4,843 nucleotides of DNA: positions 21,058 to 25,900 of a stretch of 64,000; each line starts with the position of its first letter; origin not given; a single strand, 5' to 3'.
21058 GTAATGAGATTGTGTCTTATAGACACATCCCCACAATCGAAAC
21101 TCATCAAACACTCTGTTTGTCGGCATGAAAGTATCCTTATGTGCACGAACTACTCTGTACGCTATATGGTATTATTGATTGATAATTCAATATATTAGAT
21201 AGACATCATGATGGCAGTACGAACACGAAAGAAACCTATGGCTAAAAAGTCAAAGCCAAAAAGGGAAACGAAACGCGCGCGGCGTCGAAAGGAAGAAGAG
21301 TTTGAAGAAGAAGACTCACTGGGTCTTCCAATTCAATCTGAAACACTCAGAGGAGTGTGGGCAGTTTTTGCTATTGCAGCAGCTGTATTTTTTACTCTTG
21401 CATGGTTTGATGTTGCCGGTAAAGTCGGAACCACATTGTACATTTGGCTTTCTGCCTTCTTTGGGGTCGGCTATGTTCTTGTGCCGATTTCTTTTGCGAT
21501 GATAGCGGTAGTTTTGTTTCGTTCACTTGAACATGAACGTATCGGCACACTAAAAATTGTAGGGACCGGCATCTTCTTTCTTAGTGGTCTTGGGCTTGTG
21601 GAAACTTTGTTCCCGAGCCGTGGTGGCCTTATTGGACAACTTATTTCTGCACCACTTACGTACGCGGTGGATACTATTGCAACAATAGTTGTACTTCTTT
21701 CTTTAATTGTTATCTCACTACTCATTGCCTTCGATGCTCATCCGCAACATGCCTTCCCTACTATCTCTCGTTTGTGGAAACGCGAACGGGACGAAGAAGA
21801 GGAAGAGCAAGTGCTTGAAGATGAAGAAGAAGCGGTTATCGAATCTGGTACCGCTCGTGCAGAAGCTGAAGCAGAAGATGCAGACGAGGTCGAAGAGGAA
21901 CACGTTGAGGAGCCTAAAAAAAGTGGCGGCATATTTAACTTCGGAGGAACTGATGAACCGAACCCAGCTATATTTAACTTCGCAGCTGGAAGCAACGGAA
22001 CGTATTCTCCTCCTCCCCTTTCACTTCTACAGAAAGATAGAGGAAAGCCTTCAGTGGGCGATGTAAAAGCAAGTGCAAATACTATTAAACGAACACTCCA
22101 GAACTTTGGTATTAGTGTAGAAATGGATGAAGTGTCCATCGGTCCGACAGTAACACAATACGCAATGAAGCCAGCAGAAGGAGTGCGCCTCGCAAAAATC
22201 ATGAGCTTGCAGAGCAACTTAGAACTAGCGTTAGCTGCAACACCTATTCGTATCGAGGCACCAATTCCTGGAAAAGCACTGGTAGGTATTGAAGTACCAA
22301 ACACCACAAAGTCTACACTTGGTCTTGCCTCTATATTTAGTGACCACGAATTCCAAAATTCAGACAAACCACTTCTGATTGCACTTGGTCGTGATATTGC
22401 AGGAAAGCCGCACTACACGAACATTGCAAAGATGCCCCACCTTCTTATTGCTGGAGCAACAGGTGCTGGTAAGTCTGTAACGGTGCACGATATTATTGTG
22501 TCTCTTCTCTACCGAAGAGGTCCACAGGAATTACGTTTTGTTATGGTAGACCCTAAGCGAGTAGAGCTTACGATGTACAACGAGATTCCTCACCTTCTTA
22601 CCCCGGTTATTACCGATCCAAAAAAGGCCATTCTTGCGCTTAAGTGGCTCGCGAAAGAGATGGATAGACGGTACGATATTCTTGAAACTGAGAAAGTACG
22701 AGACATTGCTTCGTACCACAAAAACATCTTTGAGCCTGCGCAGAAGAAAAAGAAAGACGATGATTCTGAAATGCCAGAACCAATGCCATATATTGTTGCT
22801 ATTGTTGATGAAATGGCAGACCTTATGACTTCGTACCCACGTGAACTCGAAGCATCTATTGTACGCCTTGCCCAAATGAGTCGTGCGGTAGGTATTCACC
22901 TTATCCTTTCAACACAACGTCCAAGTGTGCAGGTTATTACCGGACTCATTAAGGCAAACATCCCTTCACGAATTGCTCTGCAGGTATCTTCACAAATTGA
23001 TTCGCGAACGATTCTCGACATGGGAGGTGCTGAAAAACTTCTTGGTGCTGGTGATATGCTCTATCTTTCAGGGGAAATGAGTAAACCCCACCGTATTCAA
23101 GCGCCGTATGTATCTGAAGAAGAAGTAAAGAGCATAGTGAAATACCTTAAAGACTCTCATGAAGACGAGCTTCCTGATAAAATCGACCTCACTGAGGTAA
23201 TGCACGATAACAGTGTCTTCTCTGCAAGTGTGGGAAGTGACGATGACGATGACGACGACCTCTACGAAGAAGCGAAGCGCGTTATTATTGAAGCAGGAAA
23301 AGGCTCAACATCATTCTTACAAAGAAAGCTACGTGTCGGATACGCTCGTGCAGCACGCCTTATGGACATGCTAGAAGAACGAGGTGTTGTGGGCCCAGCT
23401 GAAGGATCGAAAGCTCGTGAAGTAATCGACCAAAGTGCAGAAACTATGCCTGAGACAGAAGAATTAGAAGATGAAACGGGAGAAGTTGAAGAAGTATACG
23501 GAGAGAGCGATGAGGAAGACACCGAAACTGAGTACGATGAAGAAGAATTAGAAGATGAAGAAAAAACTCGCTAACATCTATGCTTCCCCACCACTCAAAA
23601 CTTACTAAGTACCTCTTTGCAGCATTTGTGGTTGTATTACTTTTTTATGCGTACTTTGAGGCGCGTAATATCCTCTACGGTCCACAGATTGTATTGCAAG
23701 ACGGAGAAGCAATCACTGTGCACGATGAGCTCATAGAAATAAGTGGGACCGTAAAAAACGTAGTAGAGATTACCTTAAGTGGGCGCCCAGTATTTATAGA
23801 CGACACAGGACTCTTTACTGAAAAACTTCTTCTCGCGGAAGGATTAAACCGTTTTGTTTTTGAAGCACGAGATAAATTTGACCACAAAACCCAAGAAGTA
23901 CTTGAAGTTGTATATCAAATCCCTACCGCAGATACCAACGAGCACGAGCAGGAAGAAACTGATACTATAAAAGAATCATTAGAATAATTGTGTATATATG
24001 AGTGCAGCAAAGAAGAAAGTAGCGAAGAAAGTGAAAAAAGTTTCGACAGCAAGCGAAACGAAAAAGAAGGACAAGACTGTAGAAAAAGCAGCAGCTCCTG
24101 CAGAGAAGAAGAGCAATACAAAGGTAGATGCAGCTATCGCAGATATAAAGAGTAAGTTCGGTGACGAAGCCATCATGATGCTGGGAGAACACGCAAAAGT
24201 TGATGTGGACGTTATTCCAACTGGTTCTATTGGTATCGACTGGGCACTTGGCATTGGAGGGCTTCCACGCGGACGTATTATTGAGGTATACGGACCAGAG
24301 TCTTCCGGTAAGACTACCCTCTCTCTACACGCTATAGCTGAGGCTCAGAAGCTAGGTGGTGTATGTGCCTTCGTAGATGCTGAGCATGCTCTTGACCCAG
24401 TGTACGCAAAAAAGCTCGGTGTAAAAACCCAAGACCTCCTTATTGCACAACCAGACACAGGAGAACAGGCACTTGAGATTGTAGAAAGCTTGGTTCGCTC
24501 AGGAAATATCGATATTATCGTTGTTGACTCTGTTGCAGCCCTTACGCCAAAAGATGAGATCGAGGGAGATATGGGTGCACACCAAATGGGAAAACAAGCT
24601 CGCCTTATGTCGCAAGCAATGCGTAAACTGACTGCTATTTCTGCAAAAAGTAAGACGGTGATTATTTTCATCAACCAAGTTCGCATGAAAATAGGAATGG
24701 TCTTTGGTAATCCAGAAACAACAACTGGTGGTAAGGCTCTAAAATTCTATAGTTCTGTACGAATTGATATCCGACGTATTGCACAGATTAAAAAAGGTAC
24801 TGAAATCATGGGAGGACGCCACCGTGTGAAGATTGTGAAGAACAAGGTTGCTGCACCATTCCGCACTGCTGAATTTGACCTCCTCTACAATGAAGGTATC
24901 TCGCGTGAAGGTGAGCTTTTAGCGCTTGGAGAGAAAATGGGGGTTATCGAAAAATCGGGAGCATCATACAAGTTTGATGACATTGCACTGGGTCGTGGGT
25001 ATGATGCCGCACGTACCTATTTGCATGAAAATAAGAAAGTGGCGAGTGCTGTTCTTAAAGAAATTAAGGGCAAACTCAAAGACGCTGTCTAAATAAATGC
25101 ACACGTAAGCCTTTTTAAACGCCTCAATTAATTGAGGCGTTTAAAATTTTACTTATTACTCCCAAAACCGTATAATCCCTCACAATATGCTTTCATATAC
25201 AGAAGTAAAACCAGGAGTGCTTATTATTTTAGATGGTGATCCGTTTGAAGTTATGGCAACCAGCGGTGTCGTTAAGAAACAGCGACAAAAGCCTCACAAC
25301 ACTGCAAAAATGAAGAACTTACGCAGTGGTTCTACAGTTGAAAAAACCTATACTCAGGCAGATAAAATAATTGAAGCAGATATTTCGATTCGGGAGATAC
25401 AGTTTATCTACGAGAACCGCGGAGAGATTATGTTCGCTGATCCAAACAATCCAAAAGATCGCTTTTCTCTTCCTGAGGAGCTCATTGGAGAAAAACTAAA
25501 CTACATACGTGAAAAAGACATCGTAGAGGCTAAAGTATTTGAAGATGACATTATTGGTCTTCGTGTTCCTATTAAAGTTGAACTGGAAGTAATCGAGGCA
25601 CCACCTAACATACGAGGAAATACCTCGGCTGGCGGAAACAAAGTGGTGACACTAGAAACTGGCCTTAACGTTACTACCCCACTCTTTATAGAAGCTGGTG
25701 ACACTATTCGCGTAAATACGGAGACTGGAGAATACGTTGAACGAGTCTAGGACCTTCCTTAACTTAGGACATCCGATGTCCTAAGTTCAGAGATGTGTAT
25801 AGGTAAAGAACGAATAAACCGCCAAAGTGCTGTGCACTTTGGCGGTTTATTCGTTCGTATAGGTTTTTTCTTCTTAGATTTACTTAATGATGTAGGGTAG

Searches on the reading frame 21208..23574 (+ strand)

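Call 14: search_protein_families(library=pfam, proteins=[window:21208-23574:+], max_evalue=0.01)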
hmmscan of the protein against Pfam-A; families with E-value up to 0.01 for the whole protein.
window:21208-23574:+ (788 aa): 6 families
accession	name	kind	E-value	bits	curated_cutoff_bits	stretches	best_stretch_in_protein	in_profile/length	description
PF01580.24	FtsK_SpoIIIE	-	1.8e-63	214.4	24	1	373-574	2-221/221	FtsK/SpoIIIE family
PF09397.16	FtsK_gamma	-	3.7e-28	97.5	30.6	1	681-740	2-61/63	Ftsk gamma domain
PF17854.6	FtsK_alpha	-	1.6e-27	96.1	22.9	1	269-365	2-101/101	FtsK alpha domain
PF13491.11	FtsK_4TM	-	2.8e-06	27.6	23.1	1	69-178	46-162/171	4TM region of DNA translocase FtsK/SpoIIIE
PF01935.23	DUF87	-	0.00061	20.4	23.2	1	401-450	13-61/220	Helicase HerA, central domain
PF12846.13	AAA_10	-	0.0055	16.2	27.5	1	409-460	21-68/362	AAA-like domain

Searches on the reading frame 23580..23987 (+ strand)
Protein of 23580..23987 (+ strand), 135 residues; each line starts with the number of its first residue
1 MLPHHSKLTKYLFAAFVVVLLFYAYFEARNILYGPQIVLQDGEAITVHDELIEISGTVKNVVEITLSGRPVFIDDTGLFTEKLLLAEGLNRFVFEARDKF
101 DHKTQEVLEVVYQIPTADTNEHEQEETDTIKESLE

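Call 14: search_protein_families(library=pfam, proteins=[window:23580-23987:+], max_evalue=0.01)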
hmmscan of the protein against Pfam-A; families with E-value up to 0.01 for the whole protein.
window:23580-23987:+ (135 aa): 1 family
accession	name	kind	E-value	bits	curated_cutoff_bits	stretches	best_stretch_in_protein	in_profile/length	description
PF09136.16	Glucodextran_B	-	8.8e-06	26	27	1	45-111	12-80/83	Glucodextranase, domain B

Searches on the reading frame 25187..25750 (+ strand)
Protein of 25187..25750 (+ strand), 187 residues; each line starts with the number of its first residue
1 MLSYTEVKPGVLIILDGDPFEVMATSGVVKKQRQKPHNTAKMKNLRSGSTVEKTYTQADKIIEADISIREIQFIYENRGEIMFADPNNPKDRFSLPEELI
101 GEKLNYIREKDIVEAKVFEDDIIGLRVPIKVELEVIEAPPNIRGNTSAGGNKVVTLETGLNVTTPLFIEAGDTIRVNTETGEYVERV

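Call 14: search_protein_families(library=pfam, proteins=[window:25187-25750:+], max_evalue=0.01)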
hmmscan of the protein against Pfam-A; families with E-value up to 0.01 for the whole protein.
window:25187-25750:+ (187 aa): 3 families
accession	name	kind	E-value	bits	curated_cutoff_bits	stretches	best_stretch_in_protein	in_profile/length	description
PF09285.17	Elong-fact-P_C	-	1.5e-22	79.5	25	1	131-186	1-56/56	Elongation factor P, C-terminal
PF08207.18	EFP_N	-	1.6e-10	41.3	23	1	5-61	3-58/58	Elongation factor P (EF-P) KOW-like domain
PF01132.26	EFP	-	5.7e-05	23.4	27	1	69-123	1-54/54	Elongation factor P (EF-P) OB domain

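Call 16: find_encoding_contigs(protein=window:25187-25750:+, flank=10000, max_places=10)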
Protein window:25187-25750:+ (187 aa): no gene with exactly this product is on record in the collection.

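Call 18: find_related_loci(query=window:25187-25747:+, collection=genome_contigs, flank=10000)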
Query window:25187-25747:+ (187 aa) in genome_contigs; peptide patterns used: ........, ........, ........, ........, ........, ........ (x = any residue, [..] = any of these).
600 stretches matched a pattern (row limit reached: there are more); 550 encode a relative of the query (tblastn E <= 1e-3); the best 80 are kept; 80 distinct loci.
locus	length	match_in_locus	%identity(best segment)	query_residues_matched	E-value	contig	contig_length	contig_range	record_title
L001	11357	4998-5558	96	1-187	1e-118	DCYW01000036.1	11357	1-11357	MAG TPA_asm: Patescibacteria group bacterium UBA2100 UBA2100_contig_176, whole genome shotgun sequence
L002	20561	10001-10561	84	1-187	3e-107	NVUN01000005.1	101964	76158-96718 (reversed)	MAG: Candidatus Kaiserbacteria bacterium isolate NORP88 Contig_source1383C_586, whole genome shotgun sequence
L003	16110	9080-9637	77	1-186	6e-99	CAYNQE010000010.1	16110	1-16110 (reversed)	MAG TPA_asm: uncultured Candidatus Saccharibacteria bacterium isolate binchicken_co46_209 genome assembly, contig: NODE_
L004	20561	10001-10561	68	1-187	6e-87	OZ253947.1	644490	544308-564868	MAG: Candidatus Paceibacterota bacterium isolate 943e5f1b-fc77-4159-9421-3b44cfae6817 genome assembly, chromosome: 1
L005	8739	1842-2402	63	1-187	4e-79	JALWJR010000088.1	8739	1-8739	MAG: Candidatus Kaiserbacteria bacterium isolate M17_metabat1_scaf2bin.071 M17_NODE_9510_length_8739_cov_1.983860, whole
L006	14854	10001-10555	59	1-186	2e-70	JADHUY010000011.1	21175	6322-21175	MAG: Parcubacteria group bacterium isolate BS150m-G58 BS-150m-C2135, whole genome shotgun sequence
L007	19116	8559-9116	58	1-187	1e-68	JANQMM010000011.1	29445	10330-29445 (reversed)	MAG: Candidatus Paceibacterota bacterium isolate PL25b_bin.16 k99_1323944, whole genome shotgun sequence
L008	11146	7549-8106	56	1-187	5e-67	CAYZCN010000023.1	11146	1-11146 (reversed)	MAG TPA_asm: uncultured Candidatus Saccharibacteria bacterium isolate binchicken_co46_16 genome assembly, contig: NODE_1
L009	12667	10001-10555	53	2-187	2e-62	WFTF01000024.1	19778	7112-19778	MAG: Patescibacteria group bacterium isolate S139_130 k151_204649, whole genome shotgun sequence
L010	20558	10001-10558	51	1-187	6e-62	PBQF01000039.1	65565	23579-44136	MAG: Parcubacteria group bacterium isolate NP996 MHASMcontig_350696, whole genome shotgun sequence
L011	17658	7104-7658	51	2-187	6e-61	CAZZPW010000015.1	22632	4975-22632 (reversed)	MAG TPA_asm: uncultured Candidatus Saccharibacteria bacterium isolate binchicken_co13_220 genome assembly, contig: NODE_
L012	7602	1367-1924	49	1-187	2e-60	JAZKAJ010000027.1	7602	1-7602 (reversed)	MAG: Patescibacteria group bacterium isolate ADI_H3L2_1_122_18_3-bin016 ADIH3L21_B016_0_000000000027, whole genome shotg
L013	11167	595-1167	52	1-187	6e-60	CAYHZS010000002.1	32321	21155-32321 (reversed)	MAG TPA_asm: uncultured Candidatus Saccharibacteria bacterium isolate ERP119705_co18_87 genome assembly, contig: NODE_15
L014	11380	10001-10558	48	1-187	4e-60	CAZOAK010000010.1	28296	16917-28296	MAG TPA_asm: uncultured Candidatus Saccharibacteria bacterium isolate SRP286056_co3_36 genome assembly, contig: NODE_134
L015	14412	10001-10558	48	1-187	3e-60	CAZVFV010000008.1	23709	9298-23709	MAG TPA_asm: uncultured Candidatus Saccharibacteria bacterium isolate SRP128246_co1_407 genome assembly, contig: NODE_40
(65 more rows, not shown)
